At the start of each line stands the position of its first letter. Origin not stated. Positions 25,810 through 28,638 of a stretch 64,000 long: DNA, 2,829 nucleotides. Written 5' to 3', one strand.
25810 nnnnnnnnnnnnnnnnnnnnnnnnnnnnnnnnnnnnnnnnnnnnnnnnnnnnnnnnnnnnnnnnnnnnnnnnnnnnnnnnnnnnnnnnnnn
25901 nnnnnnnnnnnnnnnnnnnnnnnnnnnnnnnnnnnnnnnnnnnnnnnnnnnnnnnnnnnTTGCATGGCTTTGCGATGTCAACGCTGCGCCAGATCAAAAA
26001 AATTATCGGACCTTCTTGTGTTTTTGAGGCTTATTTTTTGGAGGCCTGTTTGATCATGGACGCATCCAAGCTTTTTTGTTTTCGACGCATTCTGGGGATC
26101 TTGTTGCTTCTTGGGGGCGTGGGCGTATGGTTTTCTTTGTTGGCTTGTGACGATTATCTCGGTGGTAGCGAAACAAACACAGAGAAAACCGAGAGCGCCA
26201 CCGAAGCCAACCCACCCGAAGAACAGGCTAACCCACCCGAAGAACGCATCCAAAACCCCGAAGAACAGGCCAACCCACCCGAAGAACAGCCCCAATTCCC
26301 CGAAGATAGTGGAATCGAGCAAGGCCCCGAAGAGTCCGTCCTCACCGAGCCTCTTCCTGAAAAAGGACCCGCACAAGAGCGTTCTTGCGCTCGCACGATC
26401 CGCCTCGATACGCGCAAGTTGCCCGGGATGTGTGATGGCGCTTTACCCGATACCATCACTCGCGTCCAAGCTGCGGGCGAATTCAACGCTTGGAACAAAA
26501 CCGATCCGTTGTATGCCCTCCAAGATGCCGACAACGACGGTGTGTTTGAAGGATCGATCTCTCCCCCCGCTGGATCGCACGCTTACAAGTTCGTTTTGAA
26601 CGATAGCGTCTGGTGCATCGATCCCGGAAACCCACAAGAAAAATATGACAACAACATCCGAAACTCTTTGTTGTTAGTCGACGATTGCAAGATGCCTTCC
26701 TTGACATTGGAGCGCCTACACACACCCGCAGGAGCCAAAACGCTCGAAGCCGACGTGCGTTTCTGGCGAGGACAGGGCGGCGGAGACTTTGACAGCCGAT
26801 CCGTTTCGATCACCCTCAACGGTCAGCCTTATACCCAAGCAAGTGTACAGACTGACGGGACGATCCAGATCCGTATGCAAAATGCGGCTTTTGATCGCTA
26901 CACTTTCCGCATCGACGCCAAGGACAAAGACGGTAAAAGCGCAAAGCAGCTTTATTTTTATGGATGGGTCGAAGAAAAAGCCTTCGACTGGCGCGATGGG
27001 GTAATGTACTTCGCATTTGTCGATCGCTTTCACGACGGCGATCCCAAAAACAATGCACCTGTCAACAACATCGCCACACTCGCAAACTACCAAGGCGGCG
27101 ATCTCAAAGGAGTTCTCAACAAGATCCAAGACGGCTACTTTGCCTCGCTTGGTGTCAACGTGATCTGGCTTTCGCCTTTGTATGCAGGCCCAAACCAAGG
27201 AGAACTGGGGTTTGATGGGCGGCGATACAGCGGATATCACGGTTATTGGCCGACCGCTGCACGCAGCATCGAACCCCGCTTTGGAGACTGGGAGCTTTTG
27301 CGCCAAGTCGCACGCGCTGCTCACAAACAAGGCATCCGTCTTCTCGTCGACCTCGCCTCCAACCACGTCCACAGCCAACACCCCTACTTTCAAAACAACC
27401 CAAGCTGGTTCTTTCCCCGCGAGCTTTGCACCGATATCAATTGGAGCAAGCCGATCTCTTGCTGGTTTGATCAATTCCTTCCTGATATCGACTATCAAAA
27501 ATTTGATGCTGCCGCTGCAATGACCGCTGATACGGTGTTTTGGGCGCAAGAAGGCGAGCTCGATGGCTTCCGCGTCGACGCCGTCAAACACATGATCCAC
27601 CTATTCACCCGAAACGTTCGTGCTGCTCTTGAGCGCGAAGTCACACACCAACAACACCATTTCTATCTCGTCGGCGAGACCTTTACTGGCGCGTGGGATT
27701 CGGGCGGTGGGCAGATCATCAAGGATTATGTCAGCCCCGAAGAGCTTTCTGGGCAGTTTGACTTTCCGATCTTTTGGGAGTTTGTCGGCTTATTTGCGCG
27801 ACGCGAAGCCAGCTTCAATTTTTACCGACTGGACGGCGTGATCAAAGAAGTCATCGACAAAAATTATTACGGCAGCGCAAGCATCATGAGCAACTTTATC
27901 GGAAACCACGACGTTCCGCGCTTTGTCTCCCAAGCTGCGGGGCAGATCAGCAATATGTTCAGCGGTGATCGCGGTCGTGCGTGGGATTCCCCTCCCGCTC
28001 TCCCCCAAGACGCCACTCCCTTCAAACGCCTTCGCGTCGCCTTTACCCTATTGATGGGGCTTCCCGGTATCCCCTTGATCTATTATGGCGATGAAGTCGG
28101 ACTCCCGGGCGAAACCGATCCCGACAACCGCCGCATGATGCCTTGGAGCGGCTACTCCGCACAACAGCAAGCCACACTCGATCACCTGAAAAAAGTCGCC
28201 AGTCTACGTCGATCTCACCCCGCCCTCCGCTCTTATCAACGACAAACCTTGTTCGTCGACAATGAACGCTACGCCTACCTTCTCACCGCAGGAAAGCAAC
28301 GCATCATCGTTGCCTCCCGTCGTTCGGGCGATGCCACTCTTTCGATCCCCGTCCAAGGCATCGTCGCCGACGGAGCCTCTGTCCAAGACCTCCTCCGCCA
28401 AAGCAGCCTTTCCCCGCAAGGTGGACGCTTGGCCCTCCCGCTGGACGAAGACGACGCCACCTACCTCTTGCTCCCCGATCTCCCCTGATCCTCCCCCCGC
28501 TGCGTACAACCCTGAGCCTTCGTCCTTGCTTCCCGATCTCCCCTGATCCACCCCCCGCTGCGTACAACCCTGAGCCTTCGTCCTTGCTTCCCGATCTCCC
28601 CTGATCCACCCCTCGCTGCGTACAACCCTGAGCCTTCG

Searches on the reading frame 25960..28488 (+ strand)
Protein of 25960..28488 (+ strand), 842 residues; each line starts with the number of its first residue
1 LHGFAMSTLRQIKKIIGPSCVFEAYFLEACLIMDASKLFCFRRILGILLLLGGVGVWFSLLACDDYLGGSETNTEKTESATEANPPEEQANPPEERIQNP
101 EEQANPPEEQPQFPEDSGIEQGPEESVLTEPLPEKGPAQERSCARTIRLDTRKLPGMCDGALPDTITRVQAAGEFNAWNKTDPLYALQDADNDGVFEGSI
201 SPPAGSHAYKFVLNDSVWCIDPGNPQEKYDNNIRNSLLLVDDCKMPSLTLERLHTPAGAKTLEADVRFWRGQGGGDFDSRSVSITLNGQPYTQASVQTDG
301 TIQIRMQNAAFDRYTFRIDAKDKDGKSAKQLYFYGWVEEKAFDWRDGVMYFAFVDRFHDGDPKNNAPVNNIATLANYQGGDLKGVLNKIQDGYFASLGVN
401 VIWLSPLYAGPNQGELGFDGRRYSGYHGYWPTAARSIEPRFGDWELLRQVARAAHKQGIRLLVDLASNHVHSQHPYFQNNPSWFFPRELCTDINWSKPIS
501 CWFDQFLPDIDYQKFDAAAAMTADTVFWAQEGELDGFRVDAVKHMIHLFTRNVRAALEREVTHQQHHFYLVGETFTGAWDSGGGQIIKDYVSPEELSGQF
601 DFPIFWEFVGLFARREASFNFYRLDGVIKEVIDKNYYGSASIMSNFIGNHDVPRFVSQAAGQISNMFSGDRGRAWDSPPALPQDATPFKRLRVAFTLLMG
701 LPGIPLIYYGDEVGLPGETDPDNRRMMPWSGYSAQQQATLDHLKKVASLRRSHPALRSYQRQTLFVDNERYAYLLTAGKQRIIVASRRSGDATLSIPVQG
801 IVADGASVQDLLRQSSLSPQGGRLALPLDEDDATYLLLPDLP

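Call 19: search_protein_families(library=pfam, proteins=[window:25960-28488:+], max_evalue=0.001)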
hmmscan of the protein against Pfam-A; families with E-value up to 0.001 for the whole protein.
window:25960-28488:+ (842 aa): 2 families
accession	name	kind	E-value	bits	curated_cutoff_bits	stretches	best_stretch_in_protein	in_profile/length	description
PF00128.31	Alpha-amylase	-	1e-40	140.8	22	1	353-727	3-361/446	Alpha amylase, catalytic domain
PF16561.11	AMPK1_CBM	-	5.6e-06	26.9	26.8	1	168-242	13-81/85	Glycogen recognition site of AMP-activated protein kinase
